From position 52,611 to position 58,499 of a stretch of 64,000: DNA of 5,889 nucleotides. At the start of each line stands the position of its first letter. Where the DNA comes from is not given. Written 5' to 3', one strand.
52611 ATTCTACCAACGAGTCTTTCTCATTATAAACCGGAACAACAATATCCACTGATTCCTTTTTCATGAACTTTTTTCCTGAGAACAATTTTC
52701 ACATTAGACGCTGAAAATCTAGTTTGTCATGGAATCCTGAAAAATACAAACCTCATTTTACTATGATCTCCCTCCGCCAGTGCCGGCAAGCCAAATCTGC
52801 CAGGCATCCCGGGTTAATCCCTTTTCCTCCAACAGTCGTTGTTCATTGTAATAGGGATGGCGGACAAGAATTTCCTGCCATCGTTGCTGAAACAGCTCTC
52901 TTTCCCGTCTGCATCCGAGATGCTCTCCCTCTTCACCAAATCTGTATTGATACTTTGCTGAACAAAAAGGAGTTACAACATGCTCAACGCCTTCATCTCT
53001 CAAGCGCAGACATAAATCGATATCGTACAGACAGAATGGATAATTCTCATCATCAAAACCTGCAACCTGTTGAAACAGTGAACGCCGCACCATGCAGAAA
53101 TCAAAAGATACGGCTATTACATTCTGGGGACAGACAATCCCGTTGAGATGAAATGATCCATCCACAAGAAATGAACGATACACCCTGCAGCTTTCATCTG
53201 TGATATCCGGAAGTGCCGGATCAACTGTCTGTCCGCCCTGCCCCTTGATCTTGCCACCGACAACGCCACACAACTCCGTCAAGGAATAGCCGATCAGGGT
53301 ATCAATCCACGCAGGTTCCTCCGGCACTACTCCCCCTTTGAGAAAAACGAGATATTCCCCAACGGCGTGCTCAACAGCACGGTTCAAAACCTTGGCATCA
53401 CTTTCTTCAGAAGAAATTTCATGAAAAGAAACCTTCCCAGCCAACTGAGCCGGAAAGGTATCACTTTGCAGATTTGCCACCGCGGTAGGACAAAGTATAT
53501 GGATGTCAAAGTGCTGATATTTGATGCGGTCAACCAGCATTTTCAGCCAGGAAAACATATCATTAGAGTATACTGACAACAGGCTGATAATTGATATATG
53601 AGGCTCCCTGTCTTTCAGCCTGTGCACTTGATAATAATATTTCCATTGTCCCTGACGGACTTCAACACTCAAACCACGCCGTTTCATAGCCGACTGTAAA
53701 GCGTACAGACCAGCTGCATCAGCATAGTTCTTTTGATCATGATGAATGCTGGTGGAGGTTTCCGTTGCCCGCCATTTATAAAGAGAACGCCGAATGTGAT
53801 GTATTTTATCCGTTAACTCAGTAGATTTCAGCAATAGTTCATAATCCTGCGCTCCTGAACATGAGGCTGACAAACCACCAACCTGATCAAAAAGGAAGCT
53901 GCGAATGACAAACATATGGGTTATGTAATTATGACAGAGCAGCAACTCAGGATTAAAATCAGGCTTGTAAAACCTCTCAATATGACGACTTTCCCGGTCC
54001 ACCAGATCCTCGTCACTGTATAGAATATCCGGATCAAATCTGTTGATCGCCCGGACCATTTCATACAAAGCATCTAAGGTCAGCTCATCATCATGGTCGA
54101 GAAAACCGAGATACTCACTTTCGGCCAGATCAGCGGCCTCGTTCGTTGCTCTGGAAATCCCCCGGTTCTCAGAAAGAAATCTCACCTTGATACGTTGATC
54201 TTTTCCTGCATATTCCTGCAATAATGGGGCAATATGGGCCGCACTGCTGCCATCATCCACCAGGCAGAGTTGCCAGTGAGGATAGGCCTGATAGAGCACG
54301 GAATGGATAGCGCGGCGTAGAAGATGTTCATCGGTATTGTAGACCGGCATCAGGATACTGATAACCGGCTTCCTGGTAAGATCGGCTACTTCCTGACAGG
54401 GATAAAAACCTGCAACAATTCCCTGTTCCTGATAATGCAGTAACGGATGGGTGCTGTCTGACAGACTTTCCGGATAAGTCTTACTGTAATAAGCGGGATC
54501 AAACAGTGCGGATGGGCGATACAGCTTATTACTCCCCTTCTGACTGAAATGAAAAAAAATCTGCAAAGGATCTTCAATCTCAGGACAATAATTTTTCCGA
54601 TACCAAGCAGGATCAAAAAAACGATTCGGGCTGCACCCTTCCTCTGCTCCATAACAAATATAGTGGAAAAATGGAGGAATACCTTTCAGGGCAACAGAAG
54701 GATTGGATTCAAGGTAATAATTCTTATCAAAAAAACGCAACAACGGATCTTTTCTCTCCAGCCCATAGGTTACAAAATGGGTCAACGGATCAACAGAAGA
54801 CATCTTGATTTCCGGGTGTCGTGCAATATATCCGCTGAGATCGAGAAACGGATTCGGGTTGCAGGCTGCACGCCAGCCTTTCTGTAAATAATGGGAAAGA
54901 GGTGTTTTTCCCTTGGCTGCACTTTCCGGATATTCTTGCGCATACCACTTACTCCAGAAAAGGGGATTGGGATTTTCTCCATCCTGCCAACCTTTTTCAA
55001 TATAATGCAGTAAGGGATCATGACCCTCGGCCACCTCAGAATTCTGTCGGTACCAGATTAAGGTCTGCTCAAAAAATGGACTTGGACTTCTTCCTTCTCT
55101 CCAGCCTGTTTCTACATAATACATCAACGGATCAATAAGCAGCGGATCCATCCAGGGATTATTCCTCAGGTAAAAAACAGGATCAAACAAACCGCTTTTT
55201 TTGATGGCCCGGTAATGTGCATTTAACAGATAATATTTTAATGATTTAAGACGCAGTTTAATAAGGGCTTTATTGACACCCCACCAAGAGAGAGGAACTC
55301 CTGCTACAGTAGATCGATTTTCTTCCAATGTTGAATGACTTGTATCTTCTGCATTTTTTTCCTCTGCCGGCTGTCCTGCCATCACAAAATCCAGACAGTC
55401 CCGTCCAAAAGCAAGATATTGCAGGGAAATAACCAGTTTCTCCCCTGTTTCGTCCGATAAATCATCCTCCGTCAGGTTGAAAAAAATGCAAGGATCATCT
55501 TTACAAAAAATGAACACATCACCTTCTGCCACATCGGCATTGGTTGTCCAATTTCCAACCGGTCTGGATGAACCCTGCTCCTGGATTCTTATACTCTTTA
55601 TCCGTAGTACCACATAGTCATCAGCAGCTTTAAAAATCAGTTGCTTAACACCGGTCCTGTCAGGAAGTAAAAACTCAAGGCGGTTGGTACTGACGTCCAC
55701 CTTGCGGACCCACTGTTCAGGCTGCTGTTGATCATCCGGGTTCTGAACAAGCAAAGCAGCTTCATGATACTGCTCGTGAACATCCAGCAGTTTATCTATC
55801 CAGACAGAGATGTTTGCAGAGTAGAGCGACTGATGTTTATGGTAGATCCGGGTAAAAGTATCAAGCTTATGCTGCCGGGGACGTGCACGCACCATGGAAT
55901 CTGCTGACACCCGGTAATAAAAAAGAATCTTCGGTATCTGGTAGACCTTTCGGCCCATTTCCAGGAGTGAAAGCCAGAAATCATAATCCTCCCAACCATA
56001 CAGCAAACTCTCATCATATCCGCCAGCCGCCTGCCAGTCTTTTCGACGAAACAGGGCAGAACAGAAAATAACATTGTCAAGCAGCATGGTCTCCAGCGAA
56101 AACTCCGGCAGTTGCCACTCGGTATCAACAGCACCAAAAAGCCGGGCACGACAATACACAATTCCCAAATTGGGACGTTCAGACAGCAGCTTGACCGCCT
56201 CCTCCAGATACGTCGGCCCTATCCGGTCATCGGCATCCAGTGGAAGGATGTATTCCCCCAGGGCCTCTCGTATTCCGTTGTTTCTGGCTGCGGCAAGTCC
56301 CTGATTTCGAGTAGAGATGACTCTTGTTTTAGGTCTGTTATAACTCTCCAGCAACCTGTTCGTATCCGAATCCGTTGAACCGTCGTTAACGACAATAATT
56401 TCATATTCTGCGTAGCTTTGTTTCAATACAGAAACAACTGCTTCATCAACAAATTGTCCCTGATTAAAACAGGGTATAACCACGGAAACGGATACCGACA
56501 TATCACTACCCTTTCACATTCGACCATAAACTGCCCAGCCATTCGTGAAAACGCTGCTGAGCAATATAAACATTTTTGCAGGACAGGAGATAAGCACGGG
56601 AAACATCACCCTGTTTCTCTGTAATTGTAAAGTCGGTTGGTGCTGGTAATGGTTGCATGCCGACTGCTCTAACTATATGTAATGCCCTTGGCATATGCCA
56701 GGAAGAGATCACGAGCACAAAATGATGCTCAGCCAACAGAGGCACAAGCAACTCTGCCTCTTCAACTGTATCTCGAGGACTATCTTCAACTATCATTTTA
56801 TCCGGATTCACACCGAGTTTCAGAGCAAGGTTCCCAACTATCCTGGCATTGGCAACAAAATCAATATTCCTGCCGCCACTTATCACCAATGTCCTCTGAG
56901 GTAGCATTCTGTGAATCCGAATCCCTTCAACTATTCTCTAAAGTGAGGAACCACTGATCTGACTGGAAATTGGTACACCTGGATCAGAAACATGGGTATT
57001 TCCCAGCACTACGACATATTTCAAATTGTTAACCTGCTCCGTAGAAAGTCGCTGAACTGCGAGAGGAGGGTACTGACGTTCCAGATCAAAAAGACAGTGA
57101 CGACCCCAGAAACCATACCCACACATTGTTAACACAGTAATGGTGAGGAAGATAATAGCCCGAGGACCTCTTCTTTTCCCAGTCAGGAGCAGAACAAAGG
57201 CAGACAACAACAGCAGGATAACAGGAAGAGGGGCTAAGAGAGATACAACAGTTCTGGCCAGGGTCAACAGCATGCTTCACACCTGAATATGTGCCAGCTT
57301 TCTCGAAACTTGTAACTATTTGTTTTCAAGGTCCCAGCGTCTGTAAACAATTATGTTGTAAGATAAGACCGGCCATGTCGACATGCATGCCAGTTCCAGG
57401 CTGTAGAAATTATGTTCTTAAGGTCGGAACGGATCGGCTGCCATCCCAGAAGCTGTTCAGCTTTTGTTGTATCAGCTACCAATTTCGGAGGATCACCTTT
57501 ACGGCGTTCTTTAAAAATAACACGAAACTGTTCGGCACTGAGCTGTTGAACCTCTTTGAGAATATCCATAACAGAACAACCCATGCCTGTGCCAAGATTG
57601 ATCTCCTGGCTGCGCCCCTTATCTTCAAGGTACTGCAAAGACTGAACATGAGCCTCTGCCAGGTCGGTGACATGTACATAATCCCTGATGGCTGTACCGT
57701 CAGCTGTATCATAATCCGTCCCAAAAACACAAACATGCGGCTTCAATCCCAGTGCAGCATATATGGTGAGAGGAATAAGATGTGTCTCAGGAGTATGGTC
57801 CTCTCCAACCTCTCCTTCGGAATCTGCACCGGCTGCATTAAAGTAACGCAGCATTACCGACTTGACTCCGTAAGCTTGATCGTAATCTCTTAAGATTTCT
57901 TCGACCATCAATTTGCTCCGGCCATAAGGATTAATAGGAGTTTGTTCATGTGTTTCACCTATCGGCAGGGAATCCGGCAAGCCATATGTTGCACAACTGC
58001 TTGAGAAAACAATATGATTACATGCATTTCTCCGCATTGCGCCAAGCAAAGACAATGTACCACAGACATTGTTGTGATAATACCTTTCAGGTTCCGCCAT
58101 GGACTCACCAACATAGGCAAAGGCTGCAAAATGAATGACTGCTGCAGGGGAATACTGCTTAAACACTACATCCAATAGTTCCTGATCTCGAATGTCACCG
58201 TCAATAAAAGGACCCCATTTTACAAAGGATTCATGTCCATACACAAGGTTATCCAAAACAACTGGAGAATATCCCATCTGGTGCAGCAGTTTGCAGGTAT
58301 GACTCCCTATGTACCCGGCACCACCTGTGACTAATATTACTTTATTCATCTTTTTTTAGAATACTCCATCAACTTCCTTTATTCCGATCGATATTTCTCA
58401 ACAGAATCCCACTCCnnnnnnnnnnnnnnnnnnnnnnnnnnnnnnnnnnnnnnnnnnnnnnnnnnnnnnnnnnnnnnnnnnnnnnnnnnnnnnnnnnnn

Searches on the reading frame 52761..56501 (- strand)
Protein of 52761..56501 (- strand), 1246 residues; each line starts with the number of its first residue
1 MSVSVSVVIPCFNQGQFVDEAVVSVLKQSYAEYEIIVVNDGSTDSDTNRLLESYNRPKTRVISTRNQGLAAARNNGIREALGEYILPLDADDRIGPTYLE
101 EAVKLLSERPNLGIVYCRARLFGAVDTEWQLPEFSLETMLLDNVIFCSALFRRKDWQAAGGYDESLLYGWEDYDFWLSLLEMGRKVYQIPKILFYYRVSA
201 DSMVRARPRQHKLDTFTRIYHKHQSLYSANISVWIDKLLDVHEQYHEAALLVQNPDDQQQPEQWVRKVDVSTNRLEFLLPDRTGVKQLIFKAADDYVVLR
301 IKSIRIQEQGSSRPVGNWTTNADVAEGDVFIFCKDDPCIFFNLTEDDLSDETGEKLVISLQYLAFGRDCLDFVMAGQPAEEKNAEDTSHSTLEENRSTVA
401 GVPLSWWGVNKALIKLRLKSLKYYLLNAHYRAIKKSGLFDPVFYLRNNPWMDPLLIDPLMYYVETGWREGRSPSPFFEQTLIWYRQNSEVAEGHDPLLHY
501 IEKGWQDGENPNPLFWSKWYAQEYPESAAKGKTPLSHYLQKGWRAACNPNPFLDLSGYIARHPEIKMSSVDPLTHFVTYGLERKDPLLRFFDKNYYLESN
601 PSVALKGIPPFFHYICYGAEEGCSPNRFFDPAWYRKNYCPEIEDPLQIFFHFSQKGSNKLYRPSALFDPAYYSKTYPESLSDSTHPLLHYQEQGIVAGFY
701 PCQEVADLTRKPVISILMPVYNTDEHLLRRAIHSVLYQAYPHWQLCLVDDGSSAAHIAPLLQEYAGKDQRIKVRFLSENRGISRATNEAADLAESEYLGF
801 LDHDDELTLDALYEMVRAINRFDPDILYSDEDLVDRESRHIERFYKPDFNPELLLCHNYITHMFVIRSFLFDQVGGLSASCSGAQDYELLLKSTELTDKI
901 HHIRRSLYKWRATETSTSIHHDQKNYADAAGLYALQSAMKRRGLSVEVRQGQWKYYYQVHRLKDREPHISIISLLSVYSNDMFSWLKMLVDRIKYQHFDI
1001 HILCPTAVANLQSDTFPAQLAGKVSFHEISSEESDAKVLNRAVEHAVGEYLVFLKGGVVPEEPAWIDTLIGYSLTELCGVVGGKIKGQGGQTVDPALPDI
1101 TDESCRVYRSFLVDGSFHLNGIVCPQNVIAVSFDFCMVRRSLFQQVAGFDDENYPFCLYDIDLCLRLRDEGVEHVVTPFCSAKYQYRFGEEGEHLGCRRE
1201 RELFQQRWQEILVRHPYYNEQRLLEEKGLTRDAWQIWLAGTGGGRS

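Call 47: search_protein_families(library=pfam, proteins=[window:52761-56501:-], max_evalue=0.01)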
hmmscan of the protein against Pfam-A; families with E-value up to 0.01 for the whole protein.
window:52761-56501:- (1246 aa): 5 families
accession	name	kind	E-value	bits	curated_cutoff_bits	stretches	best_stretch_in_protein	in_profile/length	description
PF00535.33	Glycos_transf_2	-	1.5e-64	217.4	23.3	2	6-141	1-132/168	Glycosyl transferase family 2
PF10111.15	Glyco_tranf_2_2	-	1.2e-25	91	27.3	2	6-204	1-223/276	Glycosyltransferase like family 2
PF13641.12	Glyco_tranf_2_3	-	2.2e-18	67.5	27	1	5-193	3-208/230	Glycosyltransferase like family 2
PF13632.12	Glyco_trans_2_3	-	2.2e-07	31.3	27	1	84-211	1-136/198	Glycosyl transferase family group 2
PF02709.20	Glyco_transf_7C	-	0.00025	21.1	23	0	150-195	25-72/78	N-terminal domain of galactosyltransferase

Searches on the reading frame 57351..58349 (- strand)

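Call 47: search_protein_families(library=pfam, proteins=[window:57351-58349:-], max_evalue=0.01)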
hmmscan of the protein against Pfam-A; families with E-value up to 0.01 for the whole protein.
window:57351-58349:- (332 aa): 7 families
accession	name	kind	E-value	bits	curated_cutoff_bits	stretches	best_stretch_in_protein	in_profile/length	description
PF01370.27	Epimerase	-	7.4e-58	196.2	20.9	1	5-253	1-240/240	NAD dependent epimerase/dehydratase family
PF16363.11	GDP_Man_Dehyd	-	7.6e-55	187.1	27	1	6-305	1-321/332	GDP-mannose 4,6 dehydratase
PF01073.25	3Beta_HSD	-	1.6e-14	54.1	22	1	6-152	1-156/280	3-beta hydroxysteroid dehydrogenase/isomerase family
PF04321.23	RmlD_sub_bind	-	5.8e-13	49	27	1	5-159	3-142/287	RmlD substrate binding domain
PF02719.21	Polysacc_synt_2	-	1.1e-12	48.2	20.2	1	5-174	1-173/293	Polysaccharide biosynthesis protein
PF07993.18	NAD_binding_4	-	0.0029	17.3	20.1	0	70-185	91-220/258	Male sterility protein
PF00106.31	adh_short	-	0.0043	17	26.6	0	3-34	1-32/195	short chain dehydrogenase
